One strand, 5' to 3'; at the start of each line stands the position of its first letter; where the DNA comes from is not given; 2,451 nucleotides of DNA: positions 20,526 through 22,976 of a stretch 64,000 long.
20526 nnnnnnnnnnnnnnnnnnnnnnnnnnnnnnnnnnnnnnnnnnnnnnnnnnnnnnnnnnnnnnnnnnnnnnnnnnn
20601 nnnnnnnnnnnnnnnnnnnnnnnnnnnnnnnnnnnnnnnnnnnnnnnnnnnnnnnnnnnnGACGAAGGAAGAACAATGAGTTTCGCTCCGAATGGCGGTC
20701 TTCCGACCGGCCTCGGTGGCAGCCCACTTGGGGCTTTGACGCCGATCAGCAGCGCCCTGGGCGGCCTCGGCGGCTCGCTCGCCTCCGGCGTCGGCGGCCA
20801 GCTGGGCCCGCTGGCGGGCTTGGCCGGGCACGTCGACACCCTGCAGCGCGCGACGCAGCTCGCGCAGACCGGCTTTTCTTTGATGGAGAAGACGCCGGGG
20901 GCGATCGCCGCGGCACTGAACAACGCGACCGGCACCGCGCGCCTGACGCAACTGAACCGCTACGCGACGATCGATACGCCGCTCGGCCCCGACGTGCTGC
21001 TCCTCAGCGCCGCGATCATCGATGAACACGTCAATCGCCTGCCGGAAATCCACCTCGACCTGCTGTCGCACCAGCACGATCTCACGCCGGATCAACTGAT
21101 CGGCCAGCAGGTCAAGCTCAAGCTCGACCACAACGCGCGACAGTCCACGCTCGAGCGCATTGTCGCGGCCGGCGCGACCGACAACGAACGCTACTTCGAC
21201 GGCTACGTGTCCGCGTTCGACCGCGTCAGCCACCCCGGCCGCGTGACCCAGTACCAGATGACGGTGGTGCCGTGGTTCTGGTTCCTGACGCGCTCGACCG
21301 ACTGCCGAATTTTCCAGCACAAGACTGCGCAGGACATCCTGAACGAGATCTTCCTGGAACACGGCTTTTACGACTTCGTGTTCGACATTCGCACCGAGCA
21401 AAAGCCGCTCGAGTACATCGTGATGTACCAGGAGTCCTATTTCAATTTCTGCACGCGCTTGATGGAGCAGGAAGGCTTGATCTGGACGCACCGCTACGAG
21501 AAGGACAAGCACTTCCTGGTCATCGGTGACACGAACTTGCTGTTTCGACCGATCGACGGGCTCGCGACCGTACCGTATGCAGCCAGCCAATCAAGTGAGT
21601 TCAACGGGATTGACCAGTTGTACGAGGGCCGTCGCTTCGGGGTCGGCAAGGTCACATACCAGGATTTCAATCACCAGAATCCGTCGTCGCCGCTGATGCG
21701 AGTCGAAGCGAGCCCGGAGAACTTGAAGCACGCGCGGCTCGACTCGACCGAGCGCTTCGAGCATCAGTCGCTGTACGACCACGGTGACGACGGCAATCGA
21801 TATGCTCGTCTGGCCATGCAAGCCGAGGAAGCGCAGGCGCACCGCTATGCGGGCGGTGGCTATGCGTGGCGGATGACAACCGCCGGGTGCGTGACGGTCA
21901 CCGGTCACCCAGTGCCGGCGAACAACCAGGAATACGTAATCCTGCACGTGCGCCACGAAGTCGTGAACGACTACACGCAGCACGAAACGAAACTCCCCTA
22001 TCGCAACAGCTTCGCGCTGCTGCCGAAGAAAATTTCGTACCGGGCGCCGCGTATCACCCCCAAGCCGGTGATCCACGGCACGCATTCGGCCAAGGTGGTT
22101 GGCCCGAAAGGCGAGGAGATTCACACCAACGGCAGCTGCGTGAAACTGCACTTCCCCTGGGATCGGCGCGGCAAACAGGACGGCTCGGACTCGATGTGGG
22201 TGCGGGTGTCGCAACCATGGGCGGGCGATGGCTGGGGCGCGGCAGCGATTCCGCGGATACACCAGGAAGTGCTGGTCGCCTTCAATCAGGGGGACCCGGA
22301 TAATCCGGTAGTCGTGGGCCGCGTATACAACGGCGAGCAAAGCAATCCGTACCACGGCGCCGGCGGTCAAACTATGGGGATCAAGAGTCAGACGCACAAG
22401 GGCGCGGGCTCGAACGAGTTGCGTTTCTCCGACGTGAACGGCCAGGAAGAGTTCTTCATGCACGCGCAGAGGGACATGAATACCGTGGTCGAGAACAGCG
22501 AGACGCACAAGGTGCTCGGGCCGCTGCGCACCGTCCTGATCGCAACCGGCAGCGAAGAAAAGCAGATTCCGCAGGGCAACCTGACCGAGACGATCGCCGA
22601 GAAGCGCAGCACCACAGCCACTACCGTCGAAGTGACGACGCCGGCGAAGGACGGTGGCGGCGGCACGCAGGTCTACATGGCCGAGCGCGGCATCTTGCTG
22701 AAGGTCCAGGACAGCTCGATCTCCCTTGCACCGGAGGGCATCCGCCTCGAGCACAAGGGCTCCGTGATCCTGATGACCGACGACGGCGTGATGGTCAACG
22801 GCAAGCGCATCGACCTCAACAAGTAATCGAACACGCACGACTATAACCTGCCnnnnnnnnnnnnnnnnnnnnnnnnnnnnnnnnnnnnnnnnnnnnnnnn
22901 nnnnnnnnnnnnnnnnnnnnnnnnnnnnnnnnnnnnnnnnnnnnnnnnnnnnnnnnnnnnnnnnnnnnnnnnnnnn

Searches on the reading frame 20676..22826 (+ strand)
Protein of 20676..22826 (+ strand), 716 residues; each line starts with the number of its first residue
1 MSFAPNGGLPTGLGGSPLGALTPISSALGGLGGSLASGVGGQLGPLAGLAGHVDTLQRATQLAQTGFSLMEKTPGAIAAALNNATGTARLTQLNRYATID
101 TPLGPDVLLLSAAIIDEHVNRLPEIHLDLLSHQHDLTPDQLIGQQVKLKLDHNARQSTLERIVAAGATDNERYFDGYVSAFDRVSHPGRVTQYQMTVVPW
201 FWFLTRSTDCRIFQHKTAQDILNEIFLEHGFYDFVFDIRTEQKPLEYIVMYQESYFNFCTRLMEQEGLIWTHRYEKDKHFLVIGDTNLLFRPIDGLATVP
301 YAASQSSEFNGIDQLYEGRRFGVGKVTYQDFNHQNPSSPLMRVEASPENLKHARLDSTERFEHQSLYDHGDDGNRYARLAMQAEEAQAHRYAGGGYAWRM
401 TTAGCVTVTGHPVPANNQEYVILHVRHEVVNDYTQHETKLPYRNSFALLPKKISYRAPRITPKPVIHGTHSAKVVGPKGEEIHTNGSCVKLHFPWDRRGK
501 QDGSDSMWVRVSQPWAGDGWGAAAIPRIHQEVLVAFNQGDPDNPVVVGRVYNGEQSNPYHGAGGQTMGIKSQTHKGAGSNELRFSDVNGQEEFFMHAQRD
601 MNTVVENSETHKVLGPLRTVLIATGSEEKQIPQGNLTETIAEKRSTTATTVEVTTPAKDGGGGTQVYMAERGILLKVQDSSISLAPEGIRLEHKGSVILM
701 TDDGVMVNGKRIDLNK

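Call 3: search_protein_families(library=pfam, proteins=[window:20676-22826:+], max_evalue=0.1)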
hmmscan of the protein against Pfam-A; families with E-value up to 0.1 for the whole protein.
window:20676-22826:+ (716 aa): 4 families
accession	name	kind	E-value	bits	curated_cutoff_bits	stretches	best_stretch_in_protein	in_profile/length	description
PF05954.17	Phage_GPD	-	1.1e-72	245.2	30.1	1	117-432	2-304/305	Phage tail baseplate hub (GPD)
PF22178.3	Gp5_trimer_C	-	1.7e-16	60.8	30.9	1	567-647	1-79/112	Bacteriophage T4 gp5 C-terminal trimerisation domain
PF04717.18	Phage_base_V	-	9.6e-13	48.7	23.8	1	502-551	26-75/75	Type VI secretion system/phage-baseplate injector OB domain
PF20093.5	DUF6484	-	4e-05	24.6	27.6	1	527-550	38-61/61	Domain of unknown function (DUF6484)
